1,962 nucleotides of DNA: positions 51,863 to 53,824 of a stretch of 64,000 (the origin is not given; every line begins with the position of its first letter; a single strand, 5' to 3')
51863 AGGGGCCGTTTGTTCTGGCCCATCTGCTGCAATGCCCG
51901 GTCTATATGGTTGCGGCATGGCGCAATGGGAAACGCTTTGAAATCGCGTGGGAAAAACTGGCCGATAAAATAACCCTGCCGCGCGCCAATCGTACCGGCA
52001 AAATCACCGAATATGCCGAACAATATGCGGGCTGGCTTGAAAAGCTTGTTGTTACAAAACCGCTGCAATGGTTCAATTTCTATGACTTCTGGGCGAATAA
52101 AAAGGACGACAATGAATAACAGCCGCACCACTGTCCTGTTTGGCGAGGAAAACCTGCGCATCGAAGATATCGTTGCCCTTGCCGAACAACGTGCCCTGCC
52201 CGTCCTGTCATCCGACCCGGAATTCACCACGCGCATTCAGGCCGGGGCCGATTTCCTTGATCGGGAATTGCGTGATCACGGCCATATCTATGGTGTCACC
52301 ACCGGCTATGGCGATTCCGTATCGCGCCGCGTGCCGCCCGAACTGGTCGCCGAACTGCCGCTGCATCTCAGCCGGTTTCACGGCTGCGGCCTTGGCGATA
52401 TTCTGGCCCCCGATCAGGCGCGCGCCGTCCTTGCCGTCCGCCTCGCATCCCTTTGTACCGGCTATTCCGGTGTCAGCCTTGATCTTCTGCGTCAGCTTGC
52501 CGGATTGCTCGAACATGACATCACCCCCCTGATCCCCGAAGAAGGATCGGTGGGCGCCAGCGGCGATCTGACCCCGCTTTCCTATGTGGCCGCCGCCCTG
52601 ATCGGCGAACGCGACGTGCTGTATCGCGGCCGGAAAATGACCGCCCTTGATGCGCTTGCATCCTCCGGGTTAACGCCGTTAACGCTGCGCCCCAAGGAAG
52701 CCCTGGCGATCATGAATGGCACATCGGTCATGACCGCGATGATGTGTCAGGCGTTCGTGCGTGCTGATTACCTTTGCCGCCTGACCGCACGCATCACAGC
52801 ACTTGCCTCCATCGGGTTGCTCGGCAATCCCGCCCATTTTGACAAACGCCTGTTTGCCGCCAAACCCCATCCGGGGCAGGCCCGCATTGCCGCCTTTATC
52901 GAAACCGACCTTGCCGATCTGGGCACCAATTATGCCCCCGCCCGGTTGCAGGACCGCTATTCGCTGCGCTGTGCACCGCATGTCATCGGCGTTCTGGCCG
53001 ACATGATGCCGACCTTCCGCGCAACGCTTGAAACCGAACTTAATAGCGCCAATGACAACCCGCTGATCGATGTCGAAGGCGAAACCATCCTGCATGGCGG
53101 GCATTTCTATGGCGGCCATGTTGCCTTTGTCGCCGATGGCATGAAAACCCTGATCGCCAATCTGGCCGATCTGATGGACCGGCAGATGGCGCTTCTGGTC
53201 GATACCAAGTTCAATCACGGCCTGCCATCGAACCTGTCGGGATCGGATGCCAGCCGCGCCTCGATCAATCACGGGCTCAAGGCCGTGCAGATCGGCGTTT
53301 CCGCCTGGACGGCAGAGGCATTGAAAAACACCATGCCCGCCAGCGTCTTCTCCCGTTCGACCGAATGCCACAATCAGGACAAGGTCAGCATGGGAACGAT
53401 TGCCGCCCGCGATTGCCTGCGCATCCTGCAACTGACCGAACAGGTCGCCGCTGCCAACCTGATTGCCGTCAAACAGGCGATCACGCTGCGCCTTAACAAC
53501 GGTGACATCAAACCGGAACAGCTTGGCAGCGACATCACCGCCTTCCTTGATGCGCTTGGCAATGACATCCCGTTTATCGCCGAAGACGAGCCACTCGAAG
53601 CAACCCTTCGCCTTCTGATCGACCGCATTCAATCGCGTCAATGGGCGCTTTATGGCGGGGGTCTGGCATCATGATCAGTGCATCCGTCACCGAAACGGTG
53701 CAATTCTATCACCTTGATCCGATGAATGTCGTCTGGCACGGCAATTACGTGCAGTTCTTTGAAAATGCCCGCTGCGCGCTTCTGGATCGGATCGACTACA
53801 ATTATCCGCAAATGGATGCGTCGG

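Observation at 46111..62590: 18-gene aryl-polyene (APE)-type operon with TAL/HAL-like MIO lyase and a WxWxIP halogenase: predicted halogenated aryl-polyene lipid (xanthomonadin/flexirubin-like)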

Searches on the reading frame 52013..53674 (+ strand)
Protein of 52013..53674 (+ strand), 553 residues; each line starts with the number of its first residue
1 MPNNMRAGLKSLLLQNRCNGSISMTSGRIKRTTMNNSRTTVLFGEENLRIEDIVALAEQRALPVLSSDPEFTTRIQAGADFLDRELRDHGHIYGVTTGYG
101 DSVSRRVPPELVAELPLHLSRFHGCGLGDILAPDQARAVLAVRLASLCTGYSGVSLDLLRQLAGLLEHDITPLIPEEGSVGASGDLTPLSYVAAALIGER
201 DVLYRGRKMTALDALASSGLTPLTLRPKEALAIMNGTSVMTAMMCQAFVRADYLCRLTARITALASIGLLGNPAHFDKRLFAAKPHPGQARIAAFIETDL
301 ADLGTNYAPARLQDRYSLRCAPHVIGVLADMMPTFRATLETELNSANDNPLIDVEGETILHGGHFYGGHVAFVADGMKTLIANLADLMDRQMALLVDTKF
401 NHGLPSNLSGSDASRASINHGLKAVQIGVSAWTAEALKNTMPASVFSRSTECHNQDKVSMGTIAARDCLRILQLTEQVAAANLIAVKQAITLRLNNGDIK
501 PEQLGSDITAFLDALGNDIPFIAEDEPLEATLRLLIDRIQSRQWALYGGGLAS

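Call 3: search_protein_families(library=pfam, proteins=[window:52013-53674:+])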
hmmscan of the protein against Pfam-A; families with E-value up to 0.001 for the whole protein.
window:52013-53674:+ (553 aa): 1 family
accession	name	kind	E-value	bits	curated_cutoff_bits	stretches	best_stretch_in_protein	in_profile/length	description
PF00221.24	Lyase_aromatic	-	1.6e-152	508.9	27.3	1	48-501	1-450/466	Aromatic amino acid lyase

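Call 6: search_protein_families(library=ncbifam, proteins=[window:52013-53674:+])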
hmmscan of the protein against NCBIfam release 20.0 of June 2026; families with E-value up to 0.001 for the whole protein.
window:52013-53674:+ (553 aa): 8 families
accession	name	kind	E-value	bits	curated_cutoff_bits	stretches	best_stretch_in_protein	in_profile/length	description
NF041222.1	BagA_FevW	exception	2.3e-116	389.5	1000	2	312-540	290-515/529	bagremycin/ferroverdin biosynthesis tyrosine ammonia-lyase BagA/FevW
NF006871.0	PRK09367.1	subfamily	8.6e-113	377.7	524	1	40-543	3-496/505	histidine ammonia-lyase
TIGR01225.1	hutH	equivalog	1.8e-106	356.6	539.15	1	44-496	4-452/506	histidine ammonia-lyase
TIGR01226.1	phe_am_lyase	equivalog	8.8e-92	308.5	519.15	1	38-497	30-505/680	phenylalanine ammonia-lyase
NF053541.1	FlxA_rubin_TAL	equivalog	1.5e-90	304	700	1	68-536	19-493/498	flexirubin biosynthesis tyrosine ammonia-lyase FlxA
TIGR03832.1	Tyr_2_3_mutase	equivalog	8.3e-86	288.5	501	2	46-304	4-261/507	tyrosine 2,3-aminomutase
TIGR04475.1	Phe_D_beta_mut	equivalog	1.7e-85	287.6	800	1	44-535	6-505/510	phenylalanine aminomutase (D-beta-phenylalanine forming)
TIGR04473.1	taxol_Phe_23mut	exception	9e-64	215.9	1250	1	33-494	20-498/687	phenylalanine aminomutase (L-beta-phenylalanine forming)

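Call 7: find_homologous_proteins(query=window:52013-53674:+)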
Query window:52013-53674:+ (553 aa): 8000 proteins with E <= 0.001 among 8000 candidates; the best 120 are listed.
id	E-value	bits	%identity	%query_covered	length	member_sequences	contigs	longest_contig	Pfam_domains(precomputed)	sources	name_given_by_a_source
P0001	0.0e+0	1064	92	94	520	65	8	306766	PF00221.25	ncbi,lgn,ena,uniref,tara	ncbi:aromatic amino acid ammonia-lyase [Thalassospira alkalitolerans]|uniref:HAL/PAL/TAL family ammo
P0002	0.0e+0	1032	89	94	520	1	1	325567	PF00221.25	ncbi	ncbi:MAG: aromatic amino acid ammonia-lyase [Pseudomonadota bacterium]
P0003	0.0e+0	1031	89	94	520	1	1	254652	PF00221.25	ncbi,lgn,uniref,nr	ncbi:histidine ammonia-lyase [Thalassospira sp.]|uniref:HAL/PAL/TAL family ammonia-lyase n=1 Tax=Tha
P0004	5.4e-286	967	83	94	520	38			PF00221.25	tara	tara:strand:+ start:615 stop:2177 length:1563 start_codon:yes stop_codon:yes gene_type:complete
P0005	2.7e-283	958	66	80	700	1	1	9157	PF00221.25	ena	-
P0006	1.6e-278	943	82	94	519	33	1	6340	PF00221.25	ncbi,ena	-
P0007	2.4e-272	922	80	94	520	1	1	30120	PF00221.25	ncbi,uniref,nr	ncbi:HAL/PAL/TAL family ammonia-lyase [Thalassospira australica]|uniref:HAL/PAL/TAL family ammonia-l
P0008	1.5e-271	920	82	93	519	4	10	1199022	PF00221.25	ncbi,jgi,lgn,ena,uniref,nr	ncbi:aromatic amino acid lyase [Thalassospira tepidiphila]|jgi:histidine ammonia-lyase|uniref:HAL/PA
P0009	3.5e-271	918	80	94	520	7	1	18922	PF00221.25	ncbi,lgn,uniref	ncbi:MAG: aromatic amino acid ammonia-lyase [Thalassospira sp.]|uniref:HAL/PAL/TAL family ammonia-ly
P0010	2.4e-267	906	80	93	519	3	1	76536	PF00221.25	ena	-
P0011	4.8e-267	905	79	92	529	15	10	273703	PF00221.25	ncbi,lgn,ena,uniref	ncbi:aromatic amino acid ammonia-lyase [uncultured Thalassospira sp.]|uniref:HAL/PAL/TAL family ammo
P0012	1.6e-263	893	79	92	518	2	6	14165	PF00221.25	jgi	jgi:histidine ammonia-lyase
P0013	4.3e-259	878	77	94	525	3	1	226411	PF00221.25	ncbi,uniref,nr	ncbi:HAL/PAL/TAL family ammonia-lyase [Thalassospira marina]|uniref:tyrosine ammonia-lyase n=1 Tax=T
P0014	1.1e-257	874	77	93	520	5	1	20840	PF00221.25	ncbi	-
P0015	3.7e-253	859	76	93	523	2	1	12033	PF00221.25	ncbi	-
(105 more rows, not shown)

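Call 11: search_solved_structures(query=window:52112-53674:+, show_alignments=3)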
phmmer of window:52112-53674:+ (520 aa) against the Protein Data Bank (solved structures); distinct sequences matched with E-value up to 0.001: 39.
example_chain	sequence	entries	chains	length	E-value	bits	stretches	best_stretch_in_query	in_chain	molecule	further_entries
2nyf_A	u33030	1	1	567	2.1e-69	237.6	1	2-461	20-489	Nostoc punctiforme phenylalanine ammonia lyase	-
2nyn_A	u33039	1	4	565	3e-66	227.2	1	2-461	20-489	Phenylalanine/histidine ammonia-lyase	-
2rjr_A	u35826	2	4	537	4.2e-66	226.7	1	12-469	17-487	Tyrosine aminomutase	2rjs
2ohy_A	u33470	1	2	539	4.3e-66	226.7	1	12-469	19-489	Tyrosine aminomutase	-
2qve_A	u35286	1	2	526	4.8e-66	226.5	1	13-469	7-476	Tyrosine Aminomutase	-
3kdz_A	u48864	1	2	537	1.4e-65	224.9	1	12-469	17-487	Histidine ammonia-lyase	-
3kdy_A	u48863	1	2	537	1.8e-65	224.6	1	12-469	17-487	Histidine ammonia-lyase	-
3czo_A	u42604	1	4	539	4.2e-65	223.4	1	8-461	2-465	Histidine ammonia-lyase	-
2o78_A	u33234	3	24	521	4.8e-65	223.2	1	36-502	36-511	Putative histidine ammonia-lyase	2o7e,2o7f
7tqr_A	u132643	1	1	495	6.3e-65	222.8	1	13-458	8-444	Probable histidine ammonia-lyase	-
5ltm_B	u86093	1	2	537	1.5e-64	221.6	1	8-461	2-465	phenylalanine ammonia lyase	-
2o6y_A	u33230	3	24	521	5.2e-64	219.8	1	36-502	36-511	Putative histidine ammonia-lyase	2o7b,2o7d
4v2q_A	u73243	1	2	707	8e-64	219.2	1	9-461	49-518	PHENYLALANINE AMMONIA-LYASE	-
2yii_A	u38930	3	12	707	1.3e-63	218.5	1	9-461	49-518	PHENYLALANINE AMMONIA-LYASE | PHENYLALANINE AMINOMUTASE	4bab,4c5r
4v2r_A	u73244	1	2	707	1.5e-63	218.3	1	9-461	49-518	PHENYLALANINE AMINOMUTASE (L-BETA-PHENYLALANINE FORMING)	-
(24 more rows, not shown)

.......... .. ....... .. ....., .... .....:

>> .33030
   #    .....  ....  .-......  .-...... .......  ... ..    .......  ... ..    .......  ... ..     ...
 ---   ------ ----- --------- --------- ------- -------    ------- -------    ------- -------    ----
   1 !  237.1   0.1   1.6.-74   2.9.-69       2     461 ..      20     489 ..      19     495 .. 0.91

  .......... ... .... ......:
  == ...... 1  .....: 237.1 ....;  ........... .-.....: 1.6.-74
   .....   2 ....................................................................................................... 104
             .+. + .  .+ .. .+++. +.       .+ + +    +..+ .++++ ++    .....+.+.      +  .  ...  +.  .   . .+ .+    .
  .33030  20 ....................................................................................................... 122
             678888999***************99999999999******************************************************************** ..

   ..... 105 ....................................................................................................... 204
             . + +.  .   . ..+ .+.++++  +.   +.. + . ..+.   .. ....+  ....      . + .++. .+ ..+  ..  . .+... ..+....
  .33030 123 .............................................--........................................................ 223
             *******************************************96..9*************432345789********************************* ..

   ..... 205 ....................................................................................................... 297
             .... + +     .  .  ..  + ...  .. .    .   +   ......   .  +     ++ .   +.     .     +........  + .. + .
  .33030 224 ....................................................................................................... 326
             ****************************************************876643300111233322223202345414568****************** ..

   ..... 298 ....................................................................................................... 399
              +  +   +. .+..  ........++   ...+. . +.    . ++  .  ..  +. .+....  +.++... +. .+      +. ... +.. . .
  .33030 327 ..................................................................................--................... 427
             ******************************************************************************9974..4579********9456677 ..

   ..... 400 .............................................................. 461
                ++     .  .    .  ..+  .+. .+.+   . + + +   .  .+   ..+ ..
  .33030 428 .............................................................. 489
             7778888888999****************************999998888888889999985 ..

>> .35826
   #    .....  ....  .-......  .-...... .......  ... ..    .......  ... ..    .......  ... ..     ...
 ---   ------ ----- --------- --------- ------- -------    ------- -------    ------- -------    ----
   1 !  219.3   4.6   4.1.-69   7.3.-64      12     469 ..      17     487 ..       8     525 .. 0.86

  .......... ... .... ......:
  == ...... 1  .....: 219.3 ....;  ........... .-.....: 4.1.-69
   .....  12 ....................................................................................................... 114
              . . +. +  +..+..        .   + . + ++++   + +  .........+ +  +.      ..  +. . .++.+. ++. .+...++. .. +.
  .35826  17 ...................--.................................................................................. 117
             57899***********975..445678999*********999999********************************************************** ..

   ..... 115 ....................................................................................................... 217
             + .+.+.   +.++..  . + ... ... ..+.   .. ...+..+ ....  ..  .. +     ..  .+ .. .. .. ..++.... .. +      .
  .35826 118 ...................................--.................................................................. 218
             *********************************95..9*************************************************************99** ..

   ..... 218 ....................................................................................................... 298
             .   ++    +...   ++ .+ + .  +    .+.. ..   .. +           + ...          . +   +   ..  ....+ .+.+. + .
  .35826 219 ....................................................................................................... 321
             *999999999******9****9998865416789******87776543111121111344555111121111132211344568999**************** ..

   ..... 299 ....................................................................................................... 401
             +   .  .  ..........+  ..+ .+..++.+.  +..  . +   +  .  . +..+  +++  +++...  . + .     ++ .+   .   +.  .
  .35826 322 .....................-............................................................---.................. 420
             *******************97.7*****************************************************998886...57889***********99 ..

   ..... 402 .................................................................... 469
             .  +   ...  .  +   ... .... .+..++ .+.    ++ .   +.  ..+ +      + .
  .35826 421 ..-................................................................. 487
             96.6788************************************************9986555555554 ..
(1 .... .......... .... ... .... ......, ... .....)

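Call 18: find_related_loci(query=A1, collection=genome_contigs, flank=10000)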
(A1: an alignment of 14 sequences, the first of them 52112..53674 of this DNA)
Query A1 (520 aa) in genome_contigs; peptide patterns used: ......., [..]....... (x = any residue, [..] = any of these).
600 stretches matched a pattern (row limit reached: there are more); 592 encode a relative of the query (tblastn E <= 1e-3); the best 80 are kept; 80 distinct loci.
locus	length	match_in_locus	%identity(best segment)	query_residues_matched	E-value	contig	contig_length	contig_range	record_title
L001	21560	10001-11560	92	1-520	0e+0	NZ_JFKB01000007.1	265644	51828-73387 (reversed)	Thalassospira alkalitolerans strain JCM 18968 contig7, whole genome shotgun sequence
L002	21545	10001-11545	82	1-515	0e+0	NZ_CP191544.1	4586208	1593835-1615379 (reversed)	Thalassospira lucentensis strain Mv1 chromosome, complete genome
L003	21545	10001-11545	80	1-515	0e+0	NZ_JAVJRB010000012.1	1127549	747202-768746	MAG: Thalassospira sp. isolate D1-CHI-13 k141_10368, whole genome shotgun sequence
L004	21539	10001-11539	80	2-514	0e+0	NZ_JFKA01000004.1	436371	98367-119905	Thalassospira mesophila strain JCM 18969 contig4, whole genome shotgun sequence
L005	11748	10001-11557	76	1-516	0e+0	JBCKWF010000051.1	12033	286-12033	Gammaproteobacteria bacterium isolate SLM_MC1B_46-E17 Node_51_length_12033_cov_72.087289, whole genome shotgun sequence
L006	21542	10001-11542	68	1-513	0e+0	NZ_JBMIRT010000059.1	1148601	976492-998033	Ruegeria sp. MALMAid1280 k141_60, whole genome shotgun sequence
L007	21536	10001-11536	61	3-514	0e+0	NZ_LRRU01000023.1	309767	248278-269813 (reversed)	Pseudoalteromonas gelatinilytica strain NH153 NH153_S23, whole genome shotgun sequence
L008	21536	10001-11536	61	3-514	0e+0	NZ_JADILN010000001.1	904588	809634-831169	Pseudoalteromonas simplex strain A520 scaffold_0, whole genome shotgun sequence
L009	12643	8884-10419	64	1-514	0e+0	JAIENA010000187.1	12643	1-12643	MAG: Burkholderiaceae bacterium isolate co.spades.DASTOOL.1kb_009 c_000000431048, whole genome shotgun sequence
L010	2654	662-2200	64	1-515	0e+0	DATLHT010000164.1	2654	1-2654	MAG TPA_asm: Burkholderiaceae bacterium isolate SMAG_U13647 k141_4449770, whole genome shotgun sequence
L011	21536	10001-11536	63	1-514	0e+0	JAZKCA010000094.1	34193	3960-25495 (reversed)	MAG: Pseudomonadota bacterium isolate ADI_H3L2_122-bin013 ADIH3L2_B013_0_000000000094, whole genome shotgun sequence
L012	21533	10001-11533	64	4-516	0e+0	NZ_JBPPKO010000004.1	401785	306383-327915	Tepidicaulis sp. LMO-SS28 SS.TM.28_ctg004_LMO-SS28, whole genome shotgun sequence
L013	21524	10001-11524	61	6-514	0e+0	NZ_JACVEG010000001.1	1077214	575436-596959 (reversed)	Vibrio sp. Y2-5 Scaffold1, whole genome shotgun sequence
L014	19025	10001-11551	63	1-519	0e+0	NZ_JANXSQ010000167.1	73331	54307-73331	MAG: Janthinobacterium sp. isolate 337R_metabat_33_sub 337R_k141_1019701, whole genome shotgun sequence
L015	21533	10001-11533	63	8-514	0e+0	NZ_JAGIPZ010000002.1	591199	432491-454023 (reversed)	Herbaspirillum sp. LeCh32-8 NODE_2_length_591199_cov_107.108994, whole genome shotgun sequence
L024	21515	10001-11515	65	10-515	0e+0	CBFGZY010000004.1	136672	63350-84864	MAG TPA_asm: uncultured Pseudoxanthomonas sp. isolate SRR29654720_binner13_Refined_12 genome assembly, contig: ERZ272525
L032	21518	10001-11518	63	7-514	0e+0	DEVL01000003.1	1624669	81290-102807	MAG TPA_asm: Stenotrophomonas maltophilia isolate UBA3237 UBA3237_contig_10, whole genome shotgun sequence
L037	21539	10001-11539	61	1-514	0e+0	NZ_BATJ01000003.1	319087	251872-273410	Vibrio proteolyticus NBRC 13287, whole genome shotgun sequence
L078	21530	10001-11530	59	4-514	0e+0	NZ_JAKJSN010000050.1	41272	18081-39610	Photobacterium japonica strain JAMM0518 JAMM0518_scaffold_43, whole genome shotgun sequence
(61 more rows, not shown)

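Call 47: find_homologous_proteins(query=L037:10001-11539:+, max_evalue=1e-100)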
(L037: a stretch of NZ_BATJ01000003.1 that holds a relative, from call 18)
Query L037:10001-11539:+ (513 aa): 7862 proteins with E <= 1e-100 among 8000 candidates; the best 120 are listed.
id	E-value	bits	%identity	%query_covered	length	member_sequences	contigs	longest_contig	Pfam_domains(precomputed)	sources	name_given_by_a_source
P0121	0.0e+0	1150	99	100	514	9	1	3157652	PF00221.25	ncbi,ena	ncbi:HAL/PAL/TAL family ammonia-lyase [Vibrio proteolyticus]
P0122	0.0e+0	1056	90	100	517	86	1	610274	PF00221.25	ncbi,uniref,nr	ncbi:aromatic amino acid ammonia-lyase [Vibrio brasiliensis]|uniref:HAL/PAL/TAL family ammonia-lyase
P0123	0.0e+0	1052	89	100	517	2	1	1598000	PF00221.25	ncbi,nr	ncbi:HAL/PAL/TAL family ammonia-lyase [Vibrio hippocampi]|nr:aromatic amino acid ammonia-lyase [Vibr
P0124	0.0e+0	1048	89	100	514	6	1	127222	PF00221.25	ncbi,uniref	ncbi:histidine ammonia-lyase [Vibrio amylolyticus]|uniref:HAL/PAL/TAL family ammonia-lyase n=1 Tax=V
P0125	0.0e+0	1046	89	100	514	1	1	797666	PF00221.25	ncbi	ncbi:aromatic amino acid ammonia-lyase [Vibrio lamellibrachiae]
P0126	0.0e+0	1046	89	100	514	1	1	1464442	PF00221.25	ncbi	ncbi:aromatic amino acid ammonia-lyase [Vibrio kyushuensis]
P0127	0.0e+0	1046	88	100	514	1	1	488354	PF00221.25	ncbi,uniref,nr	ncbi:aromatic amino acid lyase [Vibrio sp. T187]|uniref:HAL/PAL/TAL family ammonia-lyase n=1 Tax=Vib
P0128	0.0e+0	1046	89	99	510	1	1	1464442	PF00221.25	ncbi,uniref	ncbi:HAL/PAL/TAL family ammonia-lyase [Vibrio kyushuensis]|uniref:HAL/PAL/TAL family ammonia-lyase n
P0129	0.0e+0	1046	89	99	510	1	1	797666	PF00221.25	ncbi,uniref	ncbi:HAL/PAL/TAL family ammonia-lyase [Vibrio lamellibrachiae]|uniref:HAL/PAL/TAL family ammonia-lya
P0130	0.0e+0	1044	88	100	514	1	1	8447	PF00221.25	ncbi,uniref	ncbi:aromatic amino acid ammonia-lyase [Vibrio makurazakiensis]|uniref:HAL/PAL/TAL family ammonia-ly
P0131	0.0e+0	1041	89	100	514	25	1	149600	PF00221.25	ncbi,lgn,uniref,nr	ncbi:HAL/PAL/TAL family ammonia-lyase [Vibrio aestuarianus]|uniref:HAL/PAL/TAL family ammonia-lyase 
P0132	0.0e+0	1041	89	100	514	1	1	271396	PF00221.25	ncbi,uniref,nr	ncbi:aromatic amino acid ammonia-lyase [Vibrio sp. ZSDE26]|uniref:tyrosine ammonia-lyase n=1 Tax=Vib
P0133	0.0e+0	1041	89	99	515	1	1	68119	PF00221.25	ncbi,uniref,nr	ncbi:HAL/PAL/TAL family ammonia-lyase [Vibrio sp. ECSMB14106]|uniref:HAL/PAL/TAL family ammonia-lyas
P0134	0.0e+0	1041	89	100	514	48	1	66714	PF00221.25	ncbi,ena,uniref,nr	ncbi:aromatic amino acid ammonia-lyase [Vibrio sp. Isolate30]|uniref:HAL/PAL/TAL family ammonia-lyas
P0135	0.0e+0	1040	88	100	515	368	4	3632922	PF00221.25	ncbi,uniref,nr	ncbi:aromatic amino acid lyase [Vibrio kanaloae]|uniref:HAL/PAL/TAL family ammonia-lyase n=1 Tax=Vib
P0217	0.0e+0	1020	87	100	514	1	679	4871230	PF00221.25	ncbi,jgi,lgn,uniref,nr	ncbi:aromatic amino acid lyase [Vibrio vulnificus]|jgi:histidine ammonia-lyase|uniref:tyrosine ammon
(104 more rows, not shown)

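Call 55: search_protein_families(library=ncbifam, proteins=[L037:10001-11539:+], max_evalue=1e-10)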
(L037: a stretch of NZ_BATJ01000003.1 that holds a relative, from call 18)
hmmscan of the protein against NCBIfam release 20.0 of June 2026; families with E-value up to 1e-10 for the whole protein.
L037:10001-11539:+ (513 aa): 8 families
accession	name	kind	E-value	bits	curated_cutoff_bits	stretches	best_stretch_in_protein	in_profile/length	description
NF041222.1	BagA_FevW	exception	9.2e-129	430.4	1000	2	276-507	288-516/529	bagremycin/ferroverdin biosynthesis tyrosine ammonia-lyase BagA/FevW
NF006871.0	PRK09367.1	subfamily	8.5e-125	417.3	524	1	7-509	3-496/505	histidine ammonia-lyase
TIGR01225.1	hutH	equivalog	4.9e-123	411.3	539.15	1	9-507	2-491/506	histidine ammonia-lyase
NF053541.1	FlxA_rubin_TAL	equivalog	2e-107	359.7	700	1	28-502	13-493/498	flexirubin biosynthesis tyrosine ammonia-lyase FlxA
TIGR04475.1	Phe_D_beta_mut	equivalog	1.3e-100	337.5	800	2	13-267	8-261/510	phenylalanine aminomutase (D-beta-phenylalanine forming)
TIGR03832.1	Tyr_2_3_mutase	equivalog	2.1e-94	316.8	501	2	13-267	4-258/507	tyrosine 2,3-aminomutase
TIGR01226.1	phe_am_lyase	equivalog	2.2e-91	307.2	519.15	1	5-464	30-506/680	phenylalanine ammonia-lyase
TIGR04473.1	taxol_Phe_23mut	exception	3.2e-67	227.3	1250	1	11-465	31-503/687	phenylalanine aminomutase (L-beta-phenylalanine forming)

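Call 59: find_encoding_contigs(protein=window:52112-53674:+, flank=3000, max_places=4)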
Protein window:52112-53674:+ (520 aa): no gene with exactly this product is on record in the collection.
